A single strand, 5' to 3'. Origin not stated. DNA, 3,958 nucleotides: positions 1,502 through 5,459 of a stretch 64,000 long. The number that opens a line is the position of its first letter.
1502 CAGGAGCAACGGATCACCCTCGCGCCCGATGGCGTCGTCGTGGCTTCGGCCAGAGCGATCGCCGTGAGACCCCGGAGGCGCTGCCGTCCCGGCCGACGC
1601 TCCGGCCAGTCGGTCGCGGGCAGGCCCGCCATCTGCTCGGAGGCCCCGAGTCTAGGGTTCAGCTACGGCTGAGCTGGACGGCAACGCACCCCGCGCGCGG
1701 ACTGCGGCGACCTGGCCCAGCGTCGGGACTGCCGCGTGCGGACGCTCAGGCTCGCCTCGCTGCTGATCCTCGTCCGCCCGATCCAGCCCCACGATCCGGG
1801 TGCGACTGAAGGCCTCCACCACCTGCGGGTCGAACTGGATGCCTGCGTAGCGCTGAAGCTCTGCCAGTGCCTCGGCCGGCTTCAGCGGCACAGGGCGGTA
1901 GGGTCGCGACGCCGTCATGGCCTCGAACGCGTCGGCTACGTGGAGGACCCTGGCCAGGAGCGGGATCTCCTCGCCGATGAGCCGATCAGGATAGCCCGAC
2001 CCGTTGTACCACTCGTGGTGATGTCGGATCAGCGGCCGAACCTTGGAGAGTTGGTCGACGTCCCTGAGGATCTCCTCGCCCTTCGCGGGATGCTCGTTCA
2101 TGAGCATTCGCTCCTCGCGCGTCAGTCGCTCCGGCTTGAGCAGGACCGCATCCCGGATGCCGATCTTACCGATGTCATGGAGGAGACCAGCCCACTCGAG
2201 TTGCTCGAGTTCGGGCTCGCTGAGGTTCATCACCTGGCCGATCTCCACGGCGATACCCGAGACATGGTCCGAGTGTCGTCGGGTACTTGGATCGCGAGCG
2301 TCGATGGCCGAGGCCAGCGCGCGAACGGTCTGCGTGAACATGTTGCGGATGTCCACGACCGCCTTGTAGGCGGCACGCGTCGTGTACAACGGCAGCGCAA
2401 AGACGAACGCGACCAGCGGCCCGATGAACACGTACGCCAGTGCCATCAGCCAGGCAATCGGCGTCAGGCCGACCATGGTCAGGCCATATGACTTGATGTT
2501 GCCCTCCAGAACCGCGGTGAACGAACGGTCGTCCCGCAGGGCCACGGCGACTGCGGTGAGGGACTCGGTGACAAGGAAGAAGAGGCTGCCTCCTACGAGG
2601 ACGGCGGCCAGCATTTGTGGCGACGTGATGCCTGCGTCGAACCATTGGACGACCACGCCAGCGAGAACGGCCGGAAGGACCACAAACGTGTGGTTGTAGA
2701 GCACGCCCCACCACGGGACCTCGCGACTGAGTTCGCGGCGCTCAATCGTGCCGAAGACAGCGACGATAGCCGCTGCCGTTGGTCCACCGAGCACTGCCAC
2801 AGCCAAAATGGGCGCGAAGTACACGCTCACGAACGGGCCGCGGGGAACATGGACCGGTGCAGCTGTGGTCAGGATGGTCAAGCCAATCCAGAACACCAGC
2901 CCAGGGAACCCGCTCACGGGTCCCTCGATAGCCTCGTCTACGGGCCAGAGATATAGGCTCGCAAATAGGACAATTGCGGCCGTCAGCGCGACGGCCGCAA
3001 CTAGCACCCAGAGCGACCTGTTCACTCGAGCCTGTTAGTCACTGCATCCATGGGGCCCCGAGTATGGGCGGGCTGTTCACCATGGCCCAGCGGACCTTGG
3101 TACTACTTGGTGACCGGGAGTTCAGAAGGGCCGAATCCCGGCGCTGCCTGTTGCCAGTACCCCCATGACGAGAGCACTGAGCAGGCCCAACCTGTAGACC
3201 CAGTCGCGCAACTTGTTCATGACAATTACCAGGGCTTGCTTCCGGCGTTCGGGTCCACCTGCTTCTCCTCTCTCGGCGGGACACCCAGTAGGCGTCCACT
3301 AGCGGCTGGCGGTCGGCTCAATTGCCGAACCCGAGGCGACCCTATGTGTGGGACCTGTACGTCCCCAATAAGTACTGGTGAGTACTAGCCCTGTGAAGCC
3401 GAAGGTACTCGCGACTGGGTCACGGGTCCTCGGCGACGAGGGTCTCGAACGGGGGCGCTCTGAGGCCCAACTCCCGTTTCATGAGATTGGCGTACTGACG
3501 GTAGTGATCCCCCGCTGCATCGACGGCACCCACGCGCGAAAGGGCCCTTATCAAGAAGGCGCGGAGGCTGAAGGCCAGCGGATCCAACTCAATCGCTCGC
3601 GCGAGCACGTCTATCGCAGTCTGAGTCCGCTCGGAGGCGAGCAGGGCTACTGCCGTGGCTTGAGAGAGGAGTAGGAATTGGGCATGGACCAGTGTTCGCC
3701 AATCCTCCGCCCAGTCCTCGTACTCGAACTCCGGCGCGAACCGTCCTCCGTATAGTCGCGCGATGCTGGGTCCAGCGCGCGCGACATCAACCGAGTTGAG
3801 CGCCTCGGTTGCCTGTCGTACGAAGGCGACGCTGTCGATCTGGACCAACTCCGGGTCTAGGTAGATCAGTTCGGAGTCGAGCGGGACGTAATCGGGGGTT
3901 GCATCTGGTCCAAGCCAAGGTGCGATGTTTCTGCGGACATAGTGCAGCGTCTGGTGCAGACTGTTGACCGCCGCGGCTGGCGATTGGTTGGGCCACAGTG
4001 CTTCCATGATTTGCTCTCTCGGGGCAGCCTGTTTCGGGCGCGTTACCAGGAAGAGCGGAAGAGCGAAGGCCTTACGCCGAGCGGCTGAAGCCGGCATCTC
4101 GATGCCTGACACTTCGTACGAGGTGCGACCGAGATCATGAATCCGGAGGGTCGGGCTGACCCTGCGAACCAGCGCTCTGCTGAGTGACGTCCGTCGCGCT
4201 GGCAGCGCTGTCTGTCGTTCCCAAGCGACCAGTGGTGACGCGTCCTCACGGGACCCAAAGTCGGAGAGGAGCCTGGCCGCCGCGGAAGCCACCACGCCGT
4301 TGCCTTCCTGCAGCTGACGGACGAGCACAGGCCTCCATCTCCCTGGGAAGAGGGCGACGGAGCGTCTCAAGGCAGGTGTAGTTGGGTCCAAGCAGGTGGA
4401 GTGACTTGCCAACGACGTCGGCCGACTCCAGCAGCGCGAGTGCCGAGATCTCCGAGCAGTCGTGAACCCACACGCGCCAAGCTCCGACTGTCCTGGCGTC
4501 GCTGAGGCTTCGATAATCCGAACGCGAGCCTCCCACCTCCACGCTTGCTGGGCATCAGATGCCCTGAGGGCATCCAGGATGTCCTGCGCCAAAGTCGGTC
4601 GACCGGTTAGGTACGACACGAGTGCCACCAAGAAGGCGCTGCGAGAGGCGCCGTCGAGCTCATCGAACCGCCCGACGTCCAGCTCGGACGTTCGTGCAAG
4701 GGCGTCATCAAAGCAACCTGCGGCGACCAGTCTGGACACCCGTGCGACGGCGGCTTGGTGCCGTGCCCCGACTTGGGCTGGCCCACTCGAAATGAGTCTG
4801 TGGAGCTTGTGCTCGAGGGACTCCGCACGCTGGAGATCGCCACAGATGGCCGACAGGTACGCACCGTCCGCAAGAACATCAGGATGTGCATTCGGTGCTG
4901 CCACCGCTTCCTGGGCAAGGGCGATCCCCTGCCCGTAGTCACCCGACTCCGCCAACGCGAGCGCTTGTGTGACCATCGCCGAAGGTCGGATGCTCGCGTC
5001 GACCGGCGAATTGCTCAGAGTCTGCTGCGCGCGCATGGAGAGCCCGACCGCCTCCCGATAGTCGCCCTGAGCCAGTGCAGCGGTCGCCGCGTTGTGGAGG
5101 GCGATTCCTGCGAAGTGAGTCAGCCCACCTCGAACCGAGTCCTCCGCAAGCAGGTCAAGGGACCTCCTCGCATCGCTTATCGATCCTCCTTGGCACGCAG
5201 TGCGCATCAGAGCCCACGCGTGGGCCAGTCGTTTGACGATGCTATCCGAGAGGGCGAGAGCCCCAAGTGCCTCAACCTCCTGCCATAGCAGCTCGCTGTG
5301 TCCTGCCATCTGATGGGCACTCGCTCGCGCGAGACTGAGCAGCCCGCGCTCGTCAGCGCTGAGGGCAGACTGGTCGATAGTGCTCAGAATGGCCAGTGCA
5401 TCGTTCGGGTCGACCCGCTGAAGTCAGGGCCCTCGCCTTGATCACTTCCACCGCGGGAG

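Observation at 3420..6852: STAND NTPase regulator with inverted SARP architecture (ATPase-TPR-wHTH-BTAD)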

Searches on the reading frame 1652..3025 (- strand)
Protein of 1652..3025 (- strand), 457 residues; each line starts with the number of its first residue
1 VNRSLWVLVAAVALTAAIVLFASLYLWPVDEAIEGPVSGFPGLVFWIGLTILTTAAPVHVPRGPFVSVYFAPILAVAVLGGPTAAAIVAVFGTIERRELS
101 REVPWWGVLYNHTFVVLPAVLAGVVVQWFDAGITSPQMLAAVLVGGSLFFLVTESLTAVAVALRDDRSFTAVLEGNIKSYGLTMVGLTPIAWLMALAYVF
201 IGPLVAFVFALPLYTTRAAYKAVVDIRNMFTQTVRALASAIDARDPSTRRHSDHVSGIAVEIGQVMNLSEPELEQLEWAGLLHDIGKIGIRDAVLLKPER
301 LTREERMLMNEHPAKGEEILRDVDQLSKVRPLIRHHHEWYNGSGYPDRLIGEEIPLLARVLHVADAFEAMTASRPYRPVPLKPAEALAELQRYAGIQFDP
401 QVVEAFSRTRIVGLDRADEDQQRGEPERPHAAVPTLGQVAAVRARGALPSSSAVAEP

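Call 65: search_protein_families(library=pfam, proteins=[window:1652-3025:-], max_evalue=0.01)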
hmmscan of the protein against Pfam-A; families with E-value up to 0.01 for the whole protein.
window:1652-3025:- (457 aa): 4 families
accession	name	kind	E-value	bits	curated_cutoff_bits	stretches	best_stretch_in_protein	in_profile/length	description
PF13487.12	HD_5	-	1.1e-41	142.8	27.2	1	237-402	3-170/170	HD domain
PF01966.28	HD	-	7.8e-21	75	22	1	250-370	3-116/116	HD domain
PF20972.2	MASE9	-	4.1e-06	27.3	24.3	1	55-215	40-190/203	MASE9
PF08668.18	HDOD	-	0.0004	20.4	22.9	1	248-303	95-148/196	HDOD domain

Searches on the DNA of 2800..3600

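Call 53: search_rna_families(source=window, start=2800, end=3600, threshold=evalue, max_evalue=1, show_alignments=2)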
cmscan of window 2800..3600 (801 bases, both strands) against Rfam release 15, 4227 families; matches with E-value up to 1: 2.
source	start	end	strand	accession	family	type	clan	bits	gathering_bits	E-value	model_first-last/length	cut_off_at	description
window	2972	3006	-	RF01388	isrD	Gene; sRNA;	-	20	37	0.26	1-51/51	no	isrD Hfq binding RNA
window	2942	3175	-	RF02695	NrsZ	Gene; sRNA;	-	12.3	76.9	0.95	1-236/236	no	Nitrogen regulated small RNA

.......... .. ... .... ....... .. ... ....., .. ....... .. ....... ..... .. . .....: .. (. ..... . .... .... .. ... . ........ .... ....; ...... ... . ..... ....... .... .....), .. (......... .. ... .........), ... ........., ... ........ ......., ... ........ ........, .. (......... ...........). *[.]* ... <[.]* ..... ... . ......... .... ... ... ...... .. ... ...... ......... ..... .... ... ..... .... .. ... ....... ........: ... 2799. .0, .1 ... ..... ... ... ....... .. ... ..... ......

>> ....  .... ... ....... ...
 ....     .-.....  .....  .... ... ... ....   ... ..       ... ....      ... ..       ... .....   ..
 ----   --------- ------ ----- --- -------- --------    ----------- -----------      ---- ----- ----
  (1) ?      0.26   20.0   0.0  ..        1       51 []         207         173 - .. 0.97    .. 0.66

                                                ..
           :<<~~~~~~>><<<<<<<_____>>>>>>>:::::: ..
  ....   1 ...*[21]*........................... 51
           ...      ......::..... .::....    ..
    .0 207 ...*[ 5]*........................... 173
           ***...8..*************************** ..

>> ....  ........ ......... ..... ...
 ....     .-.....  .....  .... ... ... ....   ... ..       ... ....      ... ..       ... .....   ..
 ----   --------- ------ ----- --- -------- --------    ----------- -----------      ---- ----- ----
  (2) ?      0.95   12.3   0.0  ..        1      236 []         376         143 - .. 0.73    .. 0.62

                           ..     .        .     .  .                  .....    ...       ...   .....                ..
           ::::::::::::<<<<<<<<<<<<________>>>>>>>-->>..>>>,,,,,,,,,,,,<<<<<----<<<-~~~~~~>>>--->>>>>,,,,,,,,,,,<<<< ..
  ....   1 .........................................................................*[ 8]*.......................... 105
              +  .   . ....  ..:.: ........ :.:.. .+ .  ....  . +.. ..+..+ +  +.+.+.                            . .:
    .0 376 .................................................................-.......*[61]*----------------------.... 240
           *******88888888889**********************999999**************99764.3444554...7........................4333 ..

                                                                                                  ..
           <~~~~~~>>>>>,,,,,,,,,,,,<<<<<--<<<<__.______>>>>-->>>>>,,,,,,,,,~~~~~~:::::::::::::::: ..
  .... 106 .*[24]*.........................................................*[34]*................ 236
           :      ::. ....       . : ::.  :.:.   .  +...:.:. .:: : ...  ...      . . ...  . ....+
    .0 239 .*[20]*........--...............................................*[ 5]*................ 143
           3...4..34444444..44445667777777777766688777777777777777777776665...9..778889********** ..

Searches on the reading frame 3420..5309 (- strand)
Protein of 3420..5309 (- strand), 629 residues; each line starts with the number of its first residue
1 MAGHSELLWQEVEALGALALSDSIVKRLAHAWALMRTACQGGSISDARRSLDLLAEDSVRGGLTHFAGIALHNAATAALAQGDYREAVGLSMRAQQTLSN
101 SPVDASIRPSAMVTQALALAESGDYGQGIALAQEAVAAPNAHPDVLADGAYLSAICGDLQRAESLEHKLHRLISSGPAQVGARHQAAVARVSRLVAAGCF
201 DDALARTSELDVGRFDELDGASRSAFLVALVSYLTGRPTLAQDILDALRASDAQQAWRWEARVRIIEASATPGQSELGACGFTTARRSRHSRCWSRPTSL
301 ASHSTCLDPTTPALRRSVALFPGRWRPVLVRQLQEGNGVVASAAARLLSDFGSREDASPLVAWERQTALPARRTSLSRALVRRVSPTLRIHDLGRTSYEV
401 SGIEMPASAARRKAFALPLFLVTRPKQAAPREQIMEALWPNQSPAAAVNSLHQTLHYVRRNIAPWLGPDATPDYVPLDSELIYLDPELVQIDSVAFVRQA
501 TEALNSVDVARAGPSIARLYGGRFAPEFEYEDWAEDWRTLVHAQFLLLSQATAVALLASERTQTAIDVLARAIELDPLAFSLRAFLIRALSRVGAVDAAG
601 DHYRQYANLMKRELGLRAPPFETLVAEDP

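Call 6: search_protein_families(library=pfam, proteins=[window:3420-5309:-], max_evalue=0.1)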
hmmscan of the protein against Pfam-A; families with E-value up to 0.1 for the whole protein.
window:3420-5309:- (629 aa): 9 families
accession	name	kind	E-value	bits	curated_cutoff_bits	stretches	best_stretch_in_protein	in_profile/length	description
PF03704.23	BTAD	-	3.8e-12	47.2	22.1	1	497-618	10-134/146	Bacterial transcriptional activator domain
PF00486.34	Trans_reg_C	-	8.6e-05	23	26.2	1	412-464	8-59/77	Transcriptional regulatory protein, C terminal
PF07719.23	TPR_2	-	0.00015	22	27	0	553-577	8-32/34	Tetratricopeptide repeat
PF13428.12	TPR_14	-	0.00024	21.9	23.5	1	550-588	5-43/44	Tetratricopeptide repeat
PF14559.12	TPR_19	-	0.0093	16.7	25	1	556-599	1-44/68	Tetratricopeptide repeat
PF12895.13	ANAPC3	-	0.029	15.1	27.2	0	222-248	23-49/82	Anaphase-promoting complex, cyclosome, subunit 3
PF13432.12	TPR_16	-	0.031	15.2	32.7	1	553-606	4-57/65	Tetratricopeptide repeat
PF13424.12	TPR_12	-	0.066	13.9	30.1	0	61-94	38-71/77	Tetratricopeptide repeat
PF13646.12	HEAT_2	-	0.096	13.4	27.7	0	325-375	32-82/88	HEAT repeats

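Call 7: search_protein_families(library=ncbifam, proteins=[window:3420-5309:-], max_evalue=0.1)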
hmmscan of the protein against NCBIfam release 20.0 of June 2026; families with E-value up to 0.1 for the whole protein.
window:3420-5309:- (629 aa): 2 families
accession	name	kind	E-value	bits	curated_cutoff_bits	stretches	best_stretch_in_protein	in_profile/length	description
NF041209.1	resp_regPieR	equivalog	0.025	14.2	450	1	393-442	141-190/231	two component system response regulator PieR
NF040959.1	MamA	equivalog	0.077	12.4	200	0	551-604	110-163/204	magnetosome protein MamA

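Call 64: search_protein_families(library=padloc, proteins=[window:3420-5309:-], max_evalue=0.001)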
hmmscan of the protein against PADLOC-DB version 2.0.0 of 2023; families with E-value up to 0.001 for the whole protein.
window:3420-5309:- (629 aa): 0 families

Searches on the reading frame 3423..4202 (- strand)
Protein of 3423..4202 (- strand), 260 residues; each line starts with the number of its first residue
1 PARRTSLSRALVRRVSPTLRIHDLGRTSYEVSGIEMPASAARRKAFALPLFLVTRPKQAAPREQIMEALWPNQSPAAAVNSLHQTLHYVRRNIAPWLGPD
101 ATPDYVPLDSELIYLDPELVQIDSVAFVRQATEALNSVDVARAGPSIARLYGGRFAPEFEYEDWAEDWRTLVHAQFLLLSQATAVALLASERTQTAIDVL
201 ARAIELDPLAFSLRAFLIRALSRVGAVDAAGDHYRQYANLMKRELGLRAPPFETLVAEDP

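Call 58: search_protein_representatives(protein=window:3423-4202:-)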
Query: 260 residues. Proteins with E-value up to 0.001 (for the whole library): 10923; up to 1e-10: 1456; up to 1e-30: 186. The best 150 are listed.
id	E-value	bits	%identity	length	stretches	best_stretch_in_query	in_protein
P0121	1.7e-124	430.9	77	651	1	2-258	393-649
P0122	3.3e-108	377.5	82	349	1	1-212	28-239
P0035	2.1e-78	280.0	55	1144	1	2-255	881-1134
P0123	2.3e-77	276.5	51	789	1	1-260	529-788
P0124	3.0e-77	276.2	50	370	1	3-255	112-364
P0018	1.3e-76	274.1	51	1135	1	4-257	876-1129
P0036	2.0e-76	273.5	56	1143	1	2-252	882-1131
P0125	4.3e-76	272.4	53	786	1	3-253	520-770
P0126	2.1e-75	270.1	52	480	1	2-258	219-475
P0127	2.7e-73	263.2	52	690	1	3-250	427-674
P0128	1.2e-71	257.8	50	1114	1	1-257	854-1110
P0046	7.1e-71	255.3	49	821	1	3-256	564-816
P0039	6.5e-70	252.2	49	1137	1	4-254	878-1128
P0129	1.9e-67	244.1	47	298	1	2-255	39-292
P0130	1.4e-66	241.2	48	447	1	5-253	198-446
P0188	1.1e-41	159.7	38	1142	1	7-250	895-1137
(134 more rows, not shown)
